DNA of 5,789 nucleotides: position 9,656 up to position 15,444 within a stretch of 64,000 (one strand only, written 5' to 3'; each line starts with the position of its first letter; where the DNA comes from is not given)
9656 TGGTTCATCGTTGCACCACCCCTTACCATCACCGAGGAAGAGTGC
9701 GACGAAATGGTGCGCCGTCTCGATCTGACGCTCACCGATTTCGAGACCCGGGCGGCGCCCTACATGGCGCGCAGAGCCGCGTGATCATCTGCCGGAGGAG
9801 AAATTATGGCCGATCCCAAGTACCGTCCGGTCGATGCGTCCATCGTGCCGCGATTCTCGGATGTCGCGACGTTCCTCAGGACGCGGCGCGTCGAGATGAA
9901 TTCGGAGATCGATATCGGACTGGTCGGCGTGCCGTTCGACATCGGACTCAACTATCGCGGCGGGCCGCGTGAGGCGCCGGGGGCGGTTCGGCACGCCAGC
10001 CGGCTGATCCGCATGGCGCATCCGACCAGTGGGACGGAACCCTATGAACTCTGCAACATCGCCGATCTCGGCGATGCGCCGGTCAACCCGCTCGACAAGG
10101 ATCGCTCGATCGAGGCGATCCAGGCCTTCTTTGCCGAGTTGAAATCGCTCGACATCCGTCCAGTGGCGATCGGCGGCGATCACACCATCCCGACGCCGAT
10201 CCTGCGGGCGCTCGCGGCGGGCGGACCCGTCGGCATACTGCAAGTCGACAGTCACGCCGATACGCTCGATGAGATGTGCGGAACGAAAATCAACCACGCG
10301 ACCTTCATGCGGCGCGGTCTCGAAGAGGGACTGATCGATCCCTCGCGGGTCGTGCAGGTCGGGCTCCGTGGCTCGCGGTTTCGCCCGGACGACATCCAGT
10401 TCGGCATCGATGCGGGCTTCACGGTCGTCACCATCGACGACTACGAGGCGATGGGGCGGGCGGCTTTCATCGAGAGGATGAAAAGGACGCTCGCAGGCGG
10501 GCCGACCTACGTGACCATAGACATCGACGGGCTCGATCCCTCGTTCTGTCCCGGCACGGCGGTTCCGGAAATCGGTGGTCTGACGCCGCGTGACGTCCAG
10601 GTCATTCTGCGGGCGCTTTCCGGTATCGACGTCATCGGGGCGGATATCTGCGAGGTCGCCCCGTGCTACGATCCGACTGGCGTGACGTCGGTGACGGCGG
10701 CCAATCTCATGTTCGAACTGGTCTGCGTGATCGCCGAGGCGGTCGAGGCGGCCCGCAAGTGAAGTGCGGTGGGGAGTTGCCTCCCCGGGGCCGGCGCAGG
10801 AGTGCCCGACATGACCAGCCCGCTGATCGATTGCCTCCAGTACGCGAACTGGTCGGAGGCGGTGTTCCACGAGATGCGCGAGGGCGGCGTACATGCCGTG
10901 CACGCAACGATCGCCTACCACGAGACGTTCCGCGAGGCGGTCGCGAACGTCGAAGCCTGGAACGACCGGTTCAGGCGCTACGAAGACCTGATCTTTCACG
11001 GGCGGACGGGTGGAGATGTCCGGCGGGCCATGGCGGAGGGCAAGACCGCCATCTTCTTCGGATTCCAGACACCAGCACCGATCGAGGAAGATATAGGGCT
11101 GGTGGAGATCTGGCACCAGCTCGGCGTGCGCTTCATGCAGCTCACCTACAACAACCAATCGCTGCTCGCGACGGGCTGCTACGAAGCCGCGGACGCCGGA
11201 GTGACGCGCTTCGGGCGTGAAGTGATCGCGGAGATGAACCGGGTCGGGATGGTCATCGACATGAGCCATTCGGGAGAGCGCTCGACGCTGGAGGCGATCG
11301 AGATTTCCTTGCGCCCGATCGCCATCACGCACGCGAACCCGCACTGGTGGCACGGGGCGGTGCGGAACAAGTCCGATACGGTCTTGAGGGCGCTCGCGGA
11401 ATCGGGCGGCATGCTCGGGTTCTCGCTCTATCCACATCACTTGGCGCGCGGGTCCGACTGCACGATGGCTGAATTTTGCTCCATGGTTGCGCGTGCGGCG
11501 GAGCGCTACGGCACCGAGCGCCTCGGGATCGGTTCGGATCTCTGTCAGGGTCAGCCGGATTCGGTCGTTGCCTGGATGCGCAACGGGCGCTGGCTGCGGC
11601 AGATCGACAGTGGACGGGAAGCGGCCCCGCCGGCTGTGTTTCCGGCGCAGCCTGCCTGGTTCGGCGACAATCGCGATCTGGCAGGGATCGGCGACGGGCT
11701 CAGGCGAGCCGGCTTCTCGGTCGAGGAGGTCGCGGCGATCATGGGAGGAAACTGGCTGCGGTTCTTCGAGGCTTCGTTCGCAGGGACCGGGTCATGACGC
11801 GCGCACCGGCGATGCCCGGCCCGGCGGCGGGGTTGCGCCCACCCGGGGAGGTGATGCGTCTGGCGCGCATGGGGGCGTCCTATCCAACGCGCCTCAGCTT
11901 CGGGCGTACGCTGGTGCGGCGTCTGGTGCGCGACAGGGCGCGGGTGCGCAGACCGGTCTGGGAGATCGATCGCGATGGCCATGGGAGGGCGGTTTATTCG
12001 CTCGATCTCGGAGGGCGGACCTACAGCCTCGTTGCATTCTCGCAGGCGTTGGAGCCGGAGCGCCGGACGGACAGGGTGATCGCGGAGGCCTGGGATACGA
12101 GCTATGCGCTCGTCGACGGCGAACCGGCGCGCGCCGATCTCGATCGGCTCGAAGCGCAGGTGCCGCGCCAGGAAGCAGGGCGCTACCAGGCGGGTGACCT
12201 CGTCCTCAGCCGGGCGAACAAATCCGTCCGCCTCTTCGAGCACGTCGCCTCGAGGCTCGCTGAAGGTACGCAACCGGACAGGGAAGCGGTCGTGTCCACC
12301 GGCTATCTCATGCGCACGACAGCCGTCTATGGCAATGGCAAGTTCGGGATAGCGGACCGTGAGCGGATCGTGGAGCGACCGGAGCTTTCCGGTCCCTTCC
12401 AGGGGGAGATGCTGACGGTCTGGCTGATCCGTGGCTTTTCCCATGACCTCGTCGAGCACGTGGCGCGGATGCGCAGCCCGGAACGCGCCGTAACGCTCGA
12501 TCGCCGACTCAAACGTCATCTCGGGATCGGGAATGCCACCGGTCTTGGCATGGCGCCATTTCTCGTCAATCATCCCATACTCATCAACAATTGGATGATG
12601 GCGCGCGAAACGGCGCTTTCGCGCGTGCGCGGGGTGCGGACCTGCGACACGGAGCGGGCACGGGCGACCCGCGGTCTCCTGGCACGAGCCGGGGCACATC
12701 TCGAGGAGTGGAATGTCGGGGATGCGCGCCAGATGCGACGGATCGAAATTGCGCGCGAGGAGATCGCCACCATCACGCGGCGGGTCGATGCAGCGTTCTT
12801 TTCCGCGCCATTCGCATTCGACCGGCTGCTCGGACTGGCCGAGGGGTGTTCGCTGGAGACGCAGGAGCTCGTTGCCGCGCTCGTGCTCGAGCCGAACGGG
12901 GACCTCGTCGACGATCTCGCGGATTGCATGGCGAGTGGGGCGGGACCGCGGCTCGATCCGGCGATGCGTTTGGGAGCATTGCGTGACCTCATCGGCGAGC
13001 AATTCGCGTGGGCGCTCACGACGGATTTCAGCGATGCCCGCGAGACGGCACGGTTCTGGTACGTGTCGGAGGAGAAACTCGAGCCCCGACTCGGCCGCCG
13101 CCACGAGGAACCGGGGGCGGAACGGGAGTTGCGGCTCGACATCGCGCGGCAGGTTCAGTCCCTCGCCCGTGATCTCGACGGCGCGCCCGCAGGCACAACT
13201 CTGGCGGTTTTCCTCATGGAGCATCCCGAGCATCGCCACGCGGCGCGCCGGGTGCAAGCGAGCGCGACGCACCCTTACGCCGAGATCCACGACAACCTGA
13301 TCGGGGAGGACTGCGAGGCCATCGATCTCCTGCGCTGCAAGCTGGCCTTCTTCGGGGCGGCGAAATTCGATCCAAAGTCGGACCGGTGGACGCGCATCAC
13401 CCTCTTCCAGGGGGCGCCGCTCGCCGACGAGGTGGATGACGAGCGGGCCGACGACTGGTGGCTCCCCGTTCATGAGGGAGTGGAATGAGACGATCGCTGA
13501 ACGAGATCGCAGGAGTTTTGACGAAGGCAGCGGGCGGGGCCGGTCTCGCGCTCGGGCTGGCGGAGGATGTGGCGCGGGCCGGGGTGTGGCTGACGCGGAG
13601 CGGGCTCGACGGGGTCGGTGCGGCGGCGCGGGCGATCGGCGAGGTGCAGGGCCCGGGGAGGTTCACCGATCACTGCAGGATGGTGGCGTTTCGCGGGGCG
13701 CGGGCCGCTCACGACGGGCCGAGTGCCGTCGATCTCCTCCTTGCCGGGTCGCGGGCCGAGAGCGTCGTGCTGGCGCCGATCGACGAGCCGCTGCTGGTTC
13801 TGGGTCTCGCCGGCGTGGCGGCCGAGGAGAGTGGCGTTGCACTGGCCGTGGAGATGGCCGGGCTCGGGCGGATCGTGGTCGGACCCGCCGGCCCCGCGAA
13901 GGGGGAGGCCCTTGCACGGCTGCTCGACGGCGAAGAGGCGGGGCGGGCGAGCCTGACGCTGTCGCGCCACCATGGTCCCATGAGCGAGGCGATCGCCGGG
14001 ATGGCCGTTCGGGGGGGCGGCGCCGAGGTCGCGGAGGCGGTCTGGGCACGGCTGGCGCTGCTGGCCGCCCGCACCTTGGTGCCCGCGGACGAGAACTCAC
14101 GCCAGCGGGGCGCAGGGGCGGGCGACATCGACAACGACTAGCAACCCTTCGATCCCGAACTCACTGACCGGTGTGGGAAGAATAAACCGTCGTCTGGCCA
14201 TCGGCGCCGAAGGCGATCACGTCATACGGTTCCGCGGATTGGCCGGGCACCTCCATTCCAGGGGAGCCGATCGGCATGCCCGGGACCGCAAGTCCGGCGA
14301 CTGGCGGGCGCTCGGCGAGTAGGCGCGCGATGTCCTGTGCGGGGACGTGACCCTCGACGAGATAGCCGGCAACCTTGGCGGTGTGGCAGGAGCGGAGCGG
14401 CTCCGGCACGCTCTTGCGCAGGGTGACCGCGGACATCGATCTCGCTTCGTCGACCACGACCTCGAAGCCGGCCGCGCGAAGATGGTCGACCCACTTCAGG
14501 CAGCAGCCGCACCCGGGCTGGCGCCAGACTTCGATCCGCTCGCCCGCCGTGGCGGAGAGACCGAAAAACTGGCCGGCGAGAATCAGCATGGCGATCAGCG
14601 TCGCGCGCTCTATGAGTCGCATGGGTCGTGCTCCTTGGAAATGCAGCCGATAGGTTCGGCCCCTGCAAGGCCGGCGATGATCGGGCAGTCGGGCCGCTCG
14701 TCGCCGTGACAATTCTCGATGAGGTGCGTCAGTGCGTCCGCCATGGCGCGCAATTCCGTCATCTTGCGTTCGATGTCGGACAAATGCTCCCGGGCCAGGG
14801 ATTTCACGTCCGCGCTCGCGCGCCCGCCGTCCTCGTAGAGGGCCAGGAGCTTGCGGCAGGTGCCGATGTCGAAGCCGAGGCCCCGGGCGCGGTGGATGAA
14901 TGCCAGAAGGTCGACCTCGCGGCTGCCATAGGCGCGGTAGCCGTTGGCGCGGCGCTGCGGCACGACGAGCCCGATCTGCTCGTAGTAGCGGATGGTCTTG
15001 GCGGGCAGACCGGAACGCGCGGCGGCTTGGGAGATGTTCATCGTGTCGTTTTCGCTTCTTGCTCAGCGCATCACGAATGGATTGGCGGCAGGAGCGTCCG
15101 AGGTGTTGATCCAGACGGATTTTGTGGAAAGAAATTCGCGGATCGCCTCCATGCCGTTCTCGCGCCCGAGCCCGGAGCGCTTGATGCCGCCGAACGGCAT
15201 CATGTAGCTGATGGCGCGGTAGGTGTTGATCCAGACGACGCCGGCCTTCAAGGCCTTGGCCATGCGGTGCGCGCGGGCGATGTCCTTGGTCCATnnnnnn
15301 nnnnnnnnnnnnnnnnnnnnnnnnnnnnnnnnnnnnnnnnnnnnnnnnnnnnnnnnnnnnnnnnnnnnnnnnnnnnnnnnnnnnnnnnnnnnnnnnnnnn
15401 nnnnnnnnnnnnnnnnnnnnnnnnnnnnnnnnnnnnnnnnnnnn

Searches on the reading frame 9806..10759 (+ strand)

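Call 8: search_protein_families(library=pfam, proteins=[window:9806-10759:+], max_evalue=0.001)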
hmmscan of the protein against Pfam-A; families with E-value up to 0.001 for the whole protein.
window:9806-10759:+ (318 aa): 1 family
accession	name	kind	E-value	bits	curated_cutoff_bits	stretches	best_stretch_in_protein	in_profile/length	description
PF00491.26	Arginase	-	9.2e-76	255.4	22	1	36-306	2-279/280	Arginase family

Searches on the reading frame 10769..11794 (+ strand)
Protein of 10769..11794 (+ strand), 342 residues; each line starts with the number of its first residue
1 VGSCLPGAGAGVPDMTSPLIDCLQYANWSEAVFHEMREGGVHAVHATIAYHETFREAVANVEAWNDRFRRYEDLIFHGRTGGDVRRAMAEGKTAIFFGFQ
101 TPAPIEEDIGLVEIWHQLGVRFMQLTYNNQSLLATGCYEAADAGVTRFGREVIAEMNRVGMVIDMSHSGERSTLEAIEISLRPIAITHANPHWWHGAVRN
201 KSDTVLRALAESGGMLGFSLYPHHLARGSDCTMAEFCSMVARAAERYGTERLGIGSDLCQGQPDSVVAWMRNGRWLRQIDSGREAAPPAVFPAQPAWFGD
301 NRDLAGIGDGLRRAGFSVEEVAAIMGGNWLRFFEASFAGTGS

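Call 8: search_protein_families(library=pfam, proteins=[window:10769-11794:+], max_evalue=0.001)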
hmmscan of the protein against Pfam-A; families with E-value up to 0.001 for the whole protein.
window:10769-11794:+ (342 aa): 1 family
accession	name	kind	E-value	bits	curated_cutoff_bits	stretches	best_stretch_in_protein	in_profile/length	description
PF01244.27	Peptidase_M19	-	8.5e-71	239.1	26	1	29-334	35-318/319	Membrane dipeptidase (Peptidase family M19)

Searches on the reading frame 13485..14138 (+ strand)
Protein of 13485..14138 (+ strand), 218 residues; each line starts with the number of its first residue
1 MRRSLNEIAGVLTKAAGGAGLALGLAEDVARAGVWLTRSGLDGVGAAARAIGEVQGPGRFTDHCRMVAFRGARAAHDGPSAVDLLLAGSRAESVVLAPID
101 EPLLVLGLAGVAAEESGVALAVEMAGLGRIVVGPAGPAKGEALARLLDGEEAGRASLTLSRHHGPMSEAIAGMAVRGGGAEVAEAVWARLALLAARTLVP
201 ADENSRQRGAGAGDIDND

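Call 8: search_protein_families(library=pfam, proteins=[window:13485-14138:+], max_evalue=0.001)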
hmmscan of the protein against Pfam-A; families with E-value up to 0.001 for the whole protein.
window:13485-14138:+ (218 aa): 1 family
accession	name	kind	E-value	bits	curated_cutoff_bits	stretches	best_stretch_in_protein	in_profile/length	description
PF12525.13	DUF3726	-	4.6e-11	42.9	22.1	1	3-44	1-42/73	Protein of unknown function (DUF3726)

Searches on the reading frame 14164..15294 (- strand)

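Call 8: search_protein_families(library=pfam, proteins=[window:14164-15294:-], max_evalue=0.001)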
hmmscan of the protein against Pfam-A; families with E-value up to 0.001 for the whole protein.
window:14164-15294:- (377 aa): 1 family
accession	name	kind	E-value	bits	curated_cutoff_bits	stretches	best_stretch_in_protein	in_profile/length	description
PF04214.18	DUF411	-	1.3e-26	92.4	27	1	300-347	1-48/48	Protein of unknown function, DUF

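Call 73: search_protein_families(library=ncbifam, proteins=[window:14164-15294:-], max_evalue=0.001)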
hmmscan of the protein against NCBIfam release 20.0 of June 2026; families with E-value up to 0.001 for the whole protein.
window:14164-15294:- (377 aa): 0 families
